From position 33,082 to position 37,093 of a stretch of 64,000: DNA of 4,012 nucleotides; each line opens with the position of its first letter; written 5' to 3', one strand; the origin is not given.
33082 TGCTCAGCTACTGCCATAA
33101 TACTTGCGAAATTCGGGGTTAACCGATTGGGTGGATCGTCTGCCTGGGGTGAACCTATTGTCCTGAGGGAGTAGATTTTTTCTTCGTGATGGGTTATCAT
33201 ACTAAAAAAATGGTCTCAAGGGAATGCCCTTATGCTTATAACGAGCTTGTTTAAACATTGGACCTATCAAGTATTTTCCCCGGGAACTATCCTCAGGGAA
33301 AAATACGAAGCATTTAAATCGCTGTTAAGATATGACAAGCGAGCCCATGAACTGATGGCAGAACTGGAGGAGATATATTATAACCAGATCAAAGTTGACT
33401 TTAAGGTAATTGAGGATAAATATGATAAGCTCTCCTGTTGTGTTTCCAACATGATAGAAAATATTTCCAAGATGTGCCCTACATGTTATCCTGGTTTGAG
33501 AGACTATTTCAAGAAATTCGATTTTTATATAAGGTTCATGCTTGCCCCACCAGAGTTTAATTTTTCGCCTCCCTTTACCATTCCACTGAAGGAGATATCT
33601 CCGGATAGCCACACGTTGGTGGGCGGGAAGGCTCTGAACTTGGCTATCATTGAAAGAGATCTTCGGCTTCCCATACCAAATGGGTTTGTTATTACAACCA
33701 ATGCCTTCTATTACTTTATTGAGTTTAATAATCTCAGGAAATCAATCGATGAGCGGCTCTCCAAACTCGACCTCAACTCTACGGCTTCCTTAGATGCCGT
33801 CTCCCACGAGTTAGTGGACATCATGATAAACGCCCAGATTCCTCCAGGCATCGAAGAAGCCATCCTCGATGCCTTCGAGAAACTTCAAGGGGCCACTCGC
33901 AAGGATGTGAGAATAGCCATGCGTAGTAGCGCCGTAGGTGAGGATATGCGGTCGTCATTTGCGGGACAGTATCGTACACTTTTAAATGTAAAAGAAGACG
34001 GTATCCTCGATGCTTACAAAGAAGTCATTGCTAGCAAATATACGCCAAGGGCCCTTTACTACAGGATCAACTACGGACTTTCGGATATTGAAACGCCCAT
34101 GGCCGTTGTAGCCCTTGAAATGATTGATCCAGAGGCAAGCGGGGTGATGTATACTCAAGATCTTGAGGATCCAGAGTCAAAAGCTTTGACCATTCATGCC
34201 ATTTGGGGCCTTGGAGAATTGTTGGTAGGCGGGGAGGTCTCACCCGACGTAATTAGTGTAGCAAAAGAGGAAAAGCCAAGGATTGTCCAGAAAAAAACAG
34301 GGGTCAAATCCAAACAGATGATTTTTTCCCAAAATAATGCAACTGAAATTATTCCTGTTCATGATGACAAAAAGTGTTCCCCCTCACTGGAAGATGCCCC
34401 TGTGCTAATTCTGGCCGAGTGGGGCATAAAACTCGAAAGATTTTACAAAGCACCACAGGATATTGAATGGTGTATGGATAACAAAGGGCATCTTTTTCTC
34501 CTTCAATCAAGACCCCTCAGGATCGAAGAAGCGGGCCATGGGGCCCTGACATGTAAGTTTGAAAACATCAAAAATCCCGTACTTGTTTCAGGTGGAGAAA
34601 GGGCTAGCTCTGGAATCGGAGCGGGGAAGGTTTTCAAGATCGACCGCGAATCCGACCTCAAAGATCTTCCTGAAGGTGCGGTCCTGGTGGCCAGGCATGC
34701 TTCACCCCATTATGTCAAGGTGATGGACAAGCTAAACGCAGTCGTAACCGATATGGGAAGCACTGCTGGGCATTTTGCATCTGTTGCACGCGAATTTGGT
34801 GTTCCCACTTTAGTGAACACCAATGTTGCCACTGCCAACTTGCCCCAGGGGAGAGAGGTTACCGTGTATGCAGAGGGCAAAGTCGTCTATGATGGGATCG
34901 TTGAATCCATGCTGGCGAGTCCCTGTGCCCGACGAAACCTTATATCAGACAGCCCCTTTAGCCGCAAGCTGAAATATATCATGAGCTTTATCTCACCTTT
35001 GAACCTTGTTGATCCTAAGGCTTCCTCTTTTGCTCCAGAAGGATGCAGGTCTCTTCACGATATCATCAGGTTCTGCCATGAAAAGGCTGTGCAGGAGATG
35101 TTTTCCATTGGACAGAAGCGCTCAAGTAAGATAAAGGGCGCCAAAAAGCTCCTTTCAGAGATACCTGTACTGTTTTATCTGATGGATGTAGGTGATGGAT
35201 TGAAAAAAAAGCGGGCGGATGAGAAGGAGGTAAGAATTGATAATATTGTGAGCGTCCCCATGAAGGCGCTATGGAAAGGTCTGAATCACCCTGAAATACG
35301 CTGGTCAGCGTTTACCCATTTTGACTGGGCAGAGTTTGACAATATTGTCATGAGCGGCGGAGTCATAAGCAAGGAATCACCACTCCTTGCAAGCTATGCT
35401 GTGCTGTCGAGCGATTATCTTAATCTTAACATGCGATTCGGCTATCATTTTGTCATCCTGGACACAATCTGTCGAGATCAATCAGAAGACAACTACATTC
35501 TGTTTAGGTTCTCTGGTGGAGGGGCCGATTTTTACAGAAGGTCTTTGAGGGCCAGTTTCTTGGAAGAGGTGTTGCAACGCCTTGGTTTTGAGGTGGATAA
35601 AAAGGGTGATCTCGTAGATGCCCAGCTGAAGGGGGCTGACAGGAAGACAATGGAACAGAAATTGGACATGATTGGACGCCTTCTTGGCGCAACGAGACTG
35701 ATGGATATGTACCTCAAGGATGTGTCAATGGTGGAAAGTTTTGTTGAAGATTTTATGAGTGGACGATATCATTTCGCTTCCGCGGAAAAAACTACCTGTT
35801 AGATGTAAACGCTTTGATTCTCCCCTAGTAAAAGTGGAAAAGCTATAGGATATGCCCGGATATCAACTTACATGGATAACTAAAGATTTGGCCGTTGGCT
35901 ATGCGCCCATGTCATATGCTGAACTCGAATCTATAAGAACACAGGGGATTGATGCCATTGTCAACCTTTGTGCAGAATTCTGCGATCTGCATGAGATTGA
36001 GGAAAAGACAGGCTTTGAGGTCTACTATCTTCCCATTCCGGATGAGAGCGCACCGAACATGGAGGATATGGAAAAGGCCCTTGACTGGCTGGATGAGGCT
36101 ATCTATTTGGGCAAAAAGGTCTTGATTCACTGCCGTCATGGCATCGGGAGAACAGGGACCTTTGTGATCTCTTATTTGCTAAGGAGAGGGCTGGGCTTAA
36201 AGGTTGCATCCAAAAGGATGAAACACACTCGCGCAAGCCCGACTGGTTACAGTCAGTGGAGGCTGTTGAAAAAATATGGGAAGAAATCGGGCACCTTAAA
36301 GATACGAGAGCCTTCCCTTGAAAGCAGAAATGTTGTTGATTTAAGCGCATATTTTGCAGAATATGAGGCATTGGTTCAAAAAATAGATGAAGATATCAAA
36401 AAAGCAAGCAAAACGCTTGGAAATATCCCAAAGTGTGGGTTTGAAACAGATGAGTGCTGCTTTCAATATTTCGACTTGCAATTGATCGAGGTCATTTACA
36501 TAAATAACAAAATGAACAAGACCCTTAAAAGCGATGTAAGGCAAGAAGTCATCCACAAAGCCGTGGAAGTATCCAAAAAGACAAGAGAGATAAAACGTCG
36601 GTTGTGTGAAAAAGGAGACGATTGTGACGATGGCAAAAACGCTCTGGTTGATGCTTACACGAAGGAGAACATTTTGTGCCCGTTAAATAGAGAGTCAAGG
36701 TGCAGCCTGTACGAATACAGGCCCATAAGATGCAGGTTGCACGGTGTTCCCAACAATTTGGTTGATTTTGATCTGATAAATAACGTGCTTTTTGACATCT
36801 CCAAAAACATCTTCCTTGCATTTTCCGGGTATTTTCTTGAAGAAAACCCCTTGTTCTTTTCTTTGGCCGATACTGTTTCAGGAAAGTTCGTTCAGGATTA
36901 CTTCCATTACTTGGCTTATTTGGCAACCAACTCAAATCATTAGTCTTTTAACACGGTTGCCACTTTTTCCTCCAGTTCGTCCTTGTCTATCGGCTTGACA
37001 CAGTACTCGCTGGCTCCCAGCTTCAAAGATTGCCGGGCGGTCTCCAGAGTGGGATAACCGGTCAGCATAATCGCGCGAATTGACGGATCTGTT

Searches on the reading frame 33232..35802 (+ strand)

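Call 29: search_protein_families(library=pfam, proteins=[window:33232-35802:+], max_evalue=0.00001)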
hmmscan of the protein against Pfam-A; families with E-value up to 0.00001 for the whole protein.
window:33232-35802:+ (856 aa): 2 families
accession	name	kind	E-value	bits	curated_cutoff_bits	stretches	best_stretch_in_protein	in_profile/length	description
PF01326.24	PPDK_N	-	6.7e-89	298.8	27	1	128-433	2-313/328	Pyruvate phosphate dikinase, AMP/ATP-binding domain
PF00391.29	PEP-utilizers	-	9.8e-17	60.8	23.1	1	479-546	1-68/72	PEP-utilising enzyme, mobile domain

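Call 75: search_protein_families(library=ncbifam, proteins=[window:33232-35802:+], max_evalue=1e-10)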
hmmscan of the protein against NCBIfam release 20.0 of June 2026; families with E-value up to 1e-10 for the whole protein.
window:33232-35802:+ (856 aa): 19 families
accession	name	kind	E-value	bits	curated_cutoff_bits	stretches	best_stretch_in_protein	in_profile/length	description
NF005057.0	PRK06464.1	equivalog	8.6e-106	354.8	598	1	117-560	8-468/798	phosphoenolpyruvate synthase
TIGR01418.1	PEP_synth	equivalog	4.3e-104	349.4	739.75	1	119-562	5-466/784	pyruvate, water dikinase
NF004877.0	PRK06241.1-2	subfamily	2.3e-69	234.6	866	1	115-429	4-312/869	phosphoenolpyruvate synthase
NF004878.0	PRK06241.1-3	subfamily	2.3e-69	234.4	945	1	120-429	9-311/891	phosphoenolpyruvate synthase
NF041857.1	RIF_Ptrans_rph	equivalog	8.7e-66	222.8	999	1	117-429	4-310/864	rifamycin-inactivating phosphotransferase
NF004879.0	PRK06241.1-4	equivalog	3.6e-63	214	976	1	116-429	5-312/868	phosphoenolpyruvate synthase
NF004881.0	PRK06241.2-2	equivalog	1e-61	209.3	883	1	128-429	17-310/898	phosphoenolpyruvate synthase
NF052631.1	prodigiosin_PigC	equivalog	9.5e-60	202.4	1300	1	125-434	11-302/883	prodigiosin ligase PigC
NF052632.1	undecylprod_RedH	equivalog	2e-58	198.1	1350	1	123-434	10-298/880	undecylprodigiosin ligase RedH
NF004883.0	PRK06241.2-4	equivalog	4.3e-49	167.5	1063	1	129-429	31-327/928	phosphoenolpyruvate synthase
NF000283.1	RPH_KJ151292.1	equivalog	1.6e-44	152.3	1700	1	119-429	9-313/865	rifamycin-inactivating phosphotransferase Rph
NF004880.0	PRK06241.2-1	equivalog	3.4e-44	151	972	1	126-342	14-222/837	phosphoenolpyruvate synthase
NF004531.0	PRK05878.1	equivalog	1.5e-30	106.3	456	1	448-561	349-463/534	pyruvate, phosphate dikinase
NF004882.0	PRK06241.2-3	equivalog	1.2e-25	89.9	850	1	125-311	7-185/827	phosphoenolpyruvate synthase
TIGR01828.1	pyru_phos_dikin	equivalog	2.1e-16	59.1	843.45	0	441-536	376-472/865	pyruvate, phosphate dikinase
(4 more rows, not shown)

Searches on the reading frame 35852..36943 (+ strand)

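Call 51: search_protein_families(library=pfam, proteins=[window:35852-36943:+], max_evalue=0.00001)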
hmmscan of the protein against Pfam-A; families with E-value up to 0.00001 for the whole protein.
window:35852-36943:+ (363 aa): 5 families
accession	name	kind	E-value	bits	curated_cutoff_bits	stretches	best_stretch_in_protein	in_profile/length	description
PF22785.1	Tc-R-P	-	3.3e-18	66.6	27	1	24-113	15-105/106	Polymorphic toxin system, DSP-PTPase phosphatase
PF00782.25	DSPc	-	2.9e-14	53.5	33.5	1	25-143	11-131/133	Dual specificity phosphatase, catalytic domain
PF22784.1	PTP-SAK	-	1.3e-11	45.2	27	1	8-145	6-142/153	Swiss Army Knife protein, DSP-PTPase phosphatase domain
PF22741.1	PTP-NADK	-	1.9e-07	31.1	27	1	28-124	44-146/163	DSP-PTPase phosphatase fused to NAD+ Kinase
PF14566.11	PTPlike_phytase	-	3.4e-07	30.9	27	1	48-110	95-156/158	Inositol hexakisphosphate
